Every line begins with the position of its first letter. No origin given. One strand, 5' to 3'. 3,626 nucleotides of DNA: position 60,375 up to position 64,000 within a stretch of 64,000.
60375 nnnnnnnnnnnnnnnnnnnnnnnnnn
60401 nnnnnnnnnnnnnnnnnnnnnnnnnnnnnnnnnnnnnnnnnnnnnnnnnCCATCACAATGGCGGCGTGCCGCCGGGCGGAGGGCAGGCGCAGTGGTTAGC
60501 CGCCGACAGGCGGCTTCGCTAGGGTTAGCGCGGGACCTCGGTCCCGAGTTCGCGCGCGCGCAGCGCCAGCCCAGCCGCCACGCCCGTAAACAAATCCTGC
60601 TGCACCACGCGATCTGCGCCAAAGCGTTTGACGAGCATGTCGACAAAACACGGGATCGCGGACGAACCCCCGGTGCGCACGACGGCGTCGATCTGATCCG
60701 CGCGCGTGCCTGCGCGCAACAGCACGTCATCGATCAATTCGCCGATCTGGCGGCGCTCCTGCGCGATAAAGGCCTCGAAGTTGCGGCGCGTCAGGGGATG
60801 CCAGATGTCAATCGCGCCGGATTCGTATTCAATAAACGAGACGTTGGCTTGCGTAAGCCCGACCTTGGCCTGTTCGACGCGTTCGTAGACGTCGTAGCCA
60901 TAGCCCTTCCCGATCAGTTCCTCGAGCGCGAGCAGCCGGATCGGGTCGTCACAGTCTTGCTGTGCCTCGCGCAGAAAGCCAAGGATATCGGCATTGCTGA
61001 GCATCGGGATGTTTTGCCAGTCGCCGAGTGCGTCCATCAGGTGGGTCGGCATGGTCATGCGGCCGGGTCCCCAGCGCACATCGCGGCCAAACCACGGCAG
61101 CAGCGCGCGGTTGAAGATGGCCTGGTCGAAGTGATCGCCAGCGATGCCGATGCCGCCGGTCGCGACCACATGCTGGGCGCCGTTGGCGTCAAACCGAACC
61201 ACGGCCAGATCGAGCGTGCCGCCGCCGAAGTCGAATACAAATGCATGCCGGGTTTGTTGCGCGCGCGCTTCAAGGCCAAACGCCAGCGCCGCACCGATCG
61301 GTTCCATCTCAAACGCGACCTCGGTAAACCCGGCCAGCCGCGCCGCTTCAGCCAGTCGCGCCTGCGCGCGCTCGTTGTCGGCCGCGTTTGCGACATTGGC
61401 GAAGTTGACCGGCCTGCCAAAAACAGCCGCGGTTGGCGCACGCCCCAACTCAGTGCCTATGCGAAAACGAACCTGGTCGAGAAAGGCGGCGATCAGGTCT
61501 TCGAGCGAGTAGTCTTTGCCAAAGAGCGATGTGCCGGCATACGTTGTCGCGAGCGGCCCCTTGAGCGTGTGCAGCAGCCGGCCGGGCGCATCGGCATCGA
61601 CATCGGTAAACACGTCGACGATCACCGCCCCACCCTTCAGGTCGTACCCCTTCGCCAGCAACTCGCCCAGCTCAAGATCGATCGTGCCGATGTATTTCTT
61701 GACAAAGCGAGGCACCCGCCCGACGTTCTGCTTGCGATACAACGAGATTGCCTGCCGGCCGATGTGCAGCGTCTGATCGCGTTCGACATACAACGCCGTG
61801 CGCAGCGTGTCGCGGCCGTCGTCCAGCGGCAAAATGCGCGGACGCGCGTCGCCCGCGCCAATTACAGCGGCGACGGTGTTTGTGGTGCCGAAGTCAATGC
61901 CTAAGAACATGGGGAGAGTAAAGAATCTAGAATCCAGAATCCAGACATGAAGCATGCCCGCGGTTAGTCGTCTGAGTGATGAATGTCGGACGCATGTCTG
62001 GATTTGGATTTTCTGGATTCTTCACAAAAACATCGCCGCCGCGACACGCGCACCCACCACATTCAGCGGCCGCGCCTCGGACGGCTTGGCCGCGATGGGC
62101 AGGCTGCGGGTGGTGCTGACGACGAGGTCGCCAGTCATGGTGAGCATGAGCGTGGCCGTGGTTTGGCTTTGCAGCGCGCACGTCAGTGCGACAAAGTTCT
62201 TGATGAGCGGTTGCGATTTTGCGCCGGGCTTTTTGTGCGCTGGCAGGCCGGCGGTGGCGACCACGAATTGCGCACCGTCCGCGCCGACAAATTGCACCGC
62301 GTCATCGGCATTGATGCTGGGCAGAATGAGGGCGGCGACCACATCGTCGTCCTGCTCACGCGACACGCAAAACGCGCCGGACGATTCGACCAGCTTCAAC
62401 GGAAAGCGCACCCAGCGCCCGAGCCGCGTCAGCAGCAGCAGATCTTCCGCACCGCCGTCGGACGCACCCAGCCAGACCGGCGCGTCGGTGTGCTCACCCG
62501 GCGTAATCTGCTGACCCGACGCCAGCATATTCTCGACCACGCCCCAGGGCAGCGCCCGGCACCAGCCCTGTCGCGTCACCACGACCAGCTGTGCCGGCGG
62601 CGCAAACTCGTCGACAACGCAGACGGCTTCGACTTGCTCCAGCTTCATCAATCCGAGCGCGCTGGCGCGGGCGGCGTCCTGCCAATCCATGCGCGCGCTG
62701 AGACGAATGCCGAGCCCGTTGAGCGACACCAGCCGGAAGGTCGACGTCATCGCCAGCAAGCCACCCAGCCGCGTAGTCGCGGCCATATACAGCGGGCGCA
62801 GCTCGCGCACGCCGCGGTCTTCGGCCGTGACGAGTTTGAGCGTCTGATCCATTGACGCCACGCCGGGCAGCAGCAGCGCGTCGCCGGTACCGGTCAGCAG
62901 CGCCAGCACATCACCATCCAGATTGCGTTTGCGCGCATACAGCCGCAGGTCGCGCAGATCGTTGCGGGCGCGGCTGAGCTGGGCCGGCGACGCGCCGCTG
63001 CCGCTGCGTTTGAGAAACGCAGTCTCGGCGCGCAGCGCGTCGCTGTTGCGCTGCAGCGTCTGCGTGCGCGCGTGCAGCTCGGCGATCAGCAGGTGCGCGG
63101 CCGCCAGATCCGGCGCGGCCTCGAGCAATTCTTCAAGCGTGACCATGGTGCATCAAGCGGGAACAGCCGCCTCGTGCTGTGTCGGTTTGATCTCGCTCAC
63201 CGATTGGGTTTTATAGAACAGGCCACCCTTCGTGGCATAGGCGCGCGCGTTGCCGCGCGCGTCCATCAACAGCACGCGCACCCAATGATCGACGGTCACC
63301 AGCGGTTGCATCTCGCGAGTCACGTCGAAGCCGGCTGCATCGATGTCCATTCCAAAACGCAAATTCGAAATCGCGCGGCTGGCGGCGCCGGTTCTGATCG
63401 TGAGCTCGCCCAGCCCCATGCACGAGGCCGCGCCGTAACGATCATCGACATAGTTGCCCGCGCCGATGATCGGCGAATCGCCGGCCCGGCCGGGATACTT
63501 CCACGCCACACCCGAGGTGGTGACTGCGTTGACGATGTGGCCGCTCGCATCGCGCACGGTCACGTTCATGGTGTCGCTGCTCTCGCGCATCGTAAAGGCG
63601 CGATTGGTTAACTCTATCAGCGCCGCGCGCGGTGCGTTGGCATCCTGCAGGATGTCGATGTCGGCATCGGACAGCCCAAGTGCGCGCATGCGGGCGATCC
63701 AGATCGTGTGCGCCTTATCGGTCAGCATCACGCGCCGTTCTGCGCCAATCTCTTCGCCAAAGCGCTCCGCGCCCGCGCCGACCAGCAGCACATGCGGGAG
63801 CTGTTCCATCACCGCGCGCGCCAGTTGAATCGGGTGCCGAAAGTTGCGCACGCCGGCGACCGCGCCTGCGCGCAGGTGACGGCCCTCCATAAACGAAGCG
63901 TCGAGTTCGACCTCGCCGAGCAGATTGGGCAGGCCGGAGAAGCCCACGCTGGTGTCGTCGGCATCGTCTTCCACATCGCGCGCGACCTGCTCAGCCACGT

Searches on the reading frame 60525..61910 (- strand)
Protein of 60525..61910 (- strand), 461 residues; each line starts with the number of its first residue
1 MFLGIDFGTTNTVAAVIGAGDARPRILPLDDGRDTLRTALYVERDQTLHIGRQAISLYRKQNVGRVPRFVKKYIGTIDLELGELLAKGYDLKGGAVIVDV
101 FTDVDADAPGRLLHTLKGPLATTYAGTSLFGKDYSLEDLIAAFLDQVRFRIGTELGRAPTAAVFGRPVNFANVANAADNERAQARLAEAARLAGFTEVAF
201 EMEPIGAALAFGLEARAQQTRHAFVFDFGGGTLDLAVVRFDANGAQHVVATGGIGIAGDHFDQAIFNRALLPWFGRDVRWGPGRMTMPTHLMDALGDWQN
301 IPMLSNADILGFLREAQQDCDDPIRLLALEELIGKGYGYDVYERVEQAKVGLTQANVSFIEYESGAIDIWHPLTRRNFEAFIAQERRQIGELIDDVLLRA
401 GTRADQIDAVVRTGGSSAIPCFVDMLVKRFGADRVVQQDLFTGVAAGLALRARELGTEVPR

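Call 14: search_protein_families(library=pfam, proteins=[window:60525-61910:-])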
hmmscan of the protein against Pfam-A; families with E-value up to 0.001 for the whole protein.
window:60525-61910:- (461 aa): 2 families
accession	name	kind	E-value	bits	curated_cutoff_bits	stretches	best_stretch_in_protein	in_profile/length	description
PF00012.26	HSP70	-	1e-23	83.8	20.6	2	124-267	98-232/599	Hsp70 protein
PF06723.19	MreB_Mbl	-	3.9e-10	39.5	27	1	186-267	112-186/327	MreB/Mbl protein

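Call 77: search_protein_families(library=ncbifam, proteins=[window:60525-61910:-])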
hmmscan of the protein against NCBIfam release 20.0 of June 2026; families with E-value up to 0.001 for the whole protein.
window:60525-61910:- (461 aa): 11 families
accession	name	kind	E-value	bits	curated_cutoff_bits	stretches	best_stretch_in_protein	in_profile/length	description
NF008673.0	PRK11678.1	equivalog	5e-43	147.6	331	1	136-453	126-446/450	molecular chaperone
TIGR01991.1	HscA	equivalog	1.1e-28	100.1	708.55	3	141-269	112-230/600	Fe-S protein assembly chaperone HscA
TIGR02350.1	prok_dnaK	equivalog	1.1e-27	96.6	822.55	2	129-267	100-229/596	molecular chaperone DnaK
NF003520.0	PRK05183.1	subfamily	3.3e-27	95.2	620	3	142-268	133-249/621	Fe-S protein assembly chaperone HscA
NF001413.0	PRK00290.1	equivalog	5.2e-26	91.1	648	2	128-267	102-230/625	molecular chaperone DnaK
NF009946.0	PRK13410.1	equivalog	1.4e-24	86.4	1019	2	131-266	107-232/669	molecular chaperone DnaK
NF009947.0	PRK13411.1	equivalog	2.7e-22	78.6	1002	2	131-267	105-232/662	molecular chaperone DnaK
NF002399.0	PRK01433.1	equivalog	1.4e-17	63.6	743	1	177-265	151-237/595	Fe-S protein assembly chaperone HscA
TIGR00904.1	mreB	subfamily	7.6e-09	35.1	365.75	1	185-267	116-191/334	MreB/Mrl family cell shape determining protein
NF010539.0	PRK13927.1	subfamily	2.4e-08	33.2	293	1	186-267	118-192/339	rod shape-determining protein MreB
NF010540.1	PRK13929.1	exception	0.00016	20.9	515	1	184-266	115-190/334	rod-share determining protein MreBH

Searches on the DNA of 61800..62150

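Call 80: search_rna_families(source=window, start=61800, end=62150, threshold=evalue, max_evalue=1)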
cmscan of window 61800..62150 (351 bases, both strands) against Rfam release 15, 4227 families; matches with E-value up to 1: 2.
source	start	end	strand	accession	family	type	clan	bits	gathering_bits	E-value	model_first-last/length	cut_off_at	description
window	62050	62147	-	RF01754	radC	Cis-reg;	-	15.9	40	0.59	1-149/149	no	radC RNA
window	61931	62010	-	RF04173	MIR847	Gene; miRNA;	-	15.6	184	0.87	1-164/164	no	MIR847 microRNA precursor family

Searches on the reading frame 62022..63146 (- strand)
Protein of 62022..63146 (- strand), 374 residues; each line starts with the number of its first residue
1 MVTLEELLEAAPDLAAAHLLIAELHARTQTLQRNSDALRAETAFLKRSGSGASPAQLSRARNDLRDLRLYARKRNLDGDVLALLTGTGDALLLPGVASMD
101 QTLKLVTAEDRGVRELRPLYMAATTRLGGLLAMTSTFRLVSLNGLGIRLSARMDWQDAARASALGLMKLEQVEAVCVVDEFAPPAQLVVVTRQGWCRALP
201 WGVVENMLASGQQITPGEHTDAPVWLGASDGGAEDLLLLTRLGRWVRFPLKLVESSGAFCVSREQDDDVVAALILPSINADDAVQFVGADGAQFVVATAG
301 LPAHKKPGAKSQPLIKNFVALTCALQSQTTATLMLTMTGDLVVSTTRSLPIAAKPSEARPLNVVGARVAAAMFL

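Call 14: search_protein_families(library=pfam, proteins=[window:62022-63146:-])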
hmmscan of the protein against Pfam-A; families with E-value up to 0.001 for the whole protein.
window:62022-63146:- (374 aa): 0 families

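Call 26: find_encoding_contigs(protein=window:62022-63146:-, flank=10000, max_places=4)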
Protein window:62022-63146:- (374 aa): no gene with exactly this product is on record in the collection.

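Call 77: search_protein_families(library=ncbifam, proteins=[window:62022-63146:-])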
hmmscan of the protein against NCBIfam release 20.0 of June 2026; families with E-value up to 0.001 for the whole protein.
window:62022-63146:- (374 aa): 0 families

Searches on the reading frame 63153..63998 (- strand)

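Call 14: search_protein_families(library=pfam, proteins=[window:63153-63998:-])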
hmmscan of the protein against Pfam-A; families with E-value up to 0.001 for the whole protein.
window:63153-63998:- (281 aa): 1 family
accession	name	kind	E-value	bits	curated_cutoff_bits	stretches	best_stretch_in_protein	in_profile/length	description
PF01112.23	Asparaginase_2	-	2.1e-49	168.8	27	1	4-270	49-303/309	Asparaginase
